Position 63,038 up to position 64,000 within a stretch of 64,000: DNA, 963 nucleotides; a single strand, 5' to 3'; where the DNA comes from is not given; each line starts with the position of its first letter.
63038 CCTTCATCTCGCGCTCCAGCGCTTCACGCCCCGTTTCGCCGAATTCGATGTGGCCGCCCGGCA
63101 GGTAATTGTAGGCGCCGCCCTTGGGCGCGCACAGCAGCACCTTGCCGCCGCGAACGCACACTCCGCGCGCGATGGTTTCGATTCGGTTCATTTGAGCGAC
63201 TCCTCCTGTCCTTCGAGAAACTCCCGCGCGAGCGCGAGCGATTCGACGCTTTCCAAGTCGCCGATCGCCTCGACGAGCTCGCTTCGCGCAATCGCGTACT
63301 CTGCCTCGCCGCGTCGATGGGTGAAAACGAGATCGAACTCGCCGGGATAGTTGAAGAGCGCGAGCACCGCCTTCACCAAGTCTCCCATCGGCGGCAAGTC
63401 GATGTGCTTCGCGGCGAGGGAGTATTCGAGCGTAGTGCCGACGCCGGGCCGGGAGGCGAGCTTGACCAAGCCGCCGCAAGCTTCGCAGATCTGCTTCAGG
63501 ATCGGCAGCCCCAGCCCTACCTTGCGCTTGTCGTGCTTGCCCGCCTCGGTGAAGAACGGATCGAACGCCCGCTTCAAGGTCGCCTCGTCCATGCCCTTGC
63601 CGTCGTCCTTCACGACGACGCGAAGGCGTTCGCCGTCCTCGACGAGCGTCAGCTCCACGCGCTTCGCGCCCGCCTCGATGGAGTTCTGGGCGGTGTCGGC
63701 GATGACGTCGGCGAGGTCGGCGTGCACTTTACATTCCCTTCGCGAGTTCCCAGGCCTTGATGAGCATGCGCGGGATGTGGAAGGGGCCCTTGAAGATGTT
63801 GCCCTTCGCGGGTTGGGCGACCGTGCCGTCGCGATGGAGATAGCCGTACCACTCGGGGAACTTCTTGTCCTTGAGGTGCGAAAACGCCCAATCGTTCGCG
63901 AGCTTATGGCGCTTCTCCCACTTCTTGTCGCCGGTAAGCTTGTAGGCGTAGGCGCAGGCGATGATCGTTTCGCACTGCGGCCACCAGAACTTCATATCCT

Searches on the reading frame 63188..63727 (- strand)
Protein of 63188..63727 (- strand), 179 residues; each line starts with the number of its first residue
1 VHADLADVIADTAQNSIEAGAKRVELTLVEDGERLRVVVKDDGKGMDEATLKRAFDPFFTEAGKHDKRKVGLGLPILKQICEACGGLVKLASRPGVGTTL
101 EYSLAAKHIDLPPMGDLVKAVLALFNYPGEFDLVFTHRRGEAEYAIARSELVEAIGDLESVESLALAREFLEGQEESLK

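Call 116: search_protein_families(library=pfam, proteins=[window:63188-63727:-], max_evalue=0.01)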
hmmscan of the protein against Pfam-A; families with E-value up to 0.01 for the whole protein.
window:63188-63727:- (179 aa): 3 families
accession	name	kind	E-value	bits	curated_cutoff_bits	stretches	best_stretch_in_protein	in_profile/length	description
PF02518.31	HATPase_c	-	1.2e-18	68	26.4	1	4-104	5-107/111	Histidine kinase-, DNA gyrase B-, and HSP90-like ATPase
PF13589.12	HATPase_c_3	-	2.6e-10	40.9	25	1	6-68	4-71/137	Histidine kinase-, DNA gyrase B-, and HSP90-like ATPase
PF13581.12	HATPase_c_2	-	1.5e-05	25.4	27.4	1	21-84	53-112/127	Histidine kinase-like ATPase domain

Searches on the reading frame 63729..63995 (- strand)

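Call 116: search_protein_families(library=pfam, proteins=[window:63729-63995:-], max_evalue=0.01)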
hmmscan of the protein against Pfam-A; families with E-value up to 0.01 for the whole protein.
window:63729-63995:- (88 aa): 1 family
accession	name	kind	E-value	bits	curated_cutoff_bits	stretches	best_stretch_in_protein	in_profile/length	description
PF07221.17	GlcNAc_2-epim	-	4.1e-11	43.2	23.4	1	2-65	273-336/347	N-acylglucosamine 2-epimerase (GlcNAc 2-epimerase)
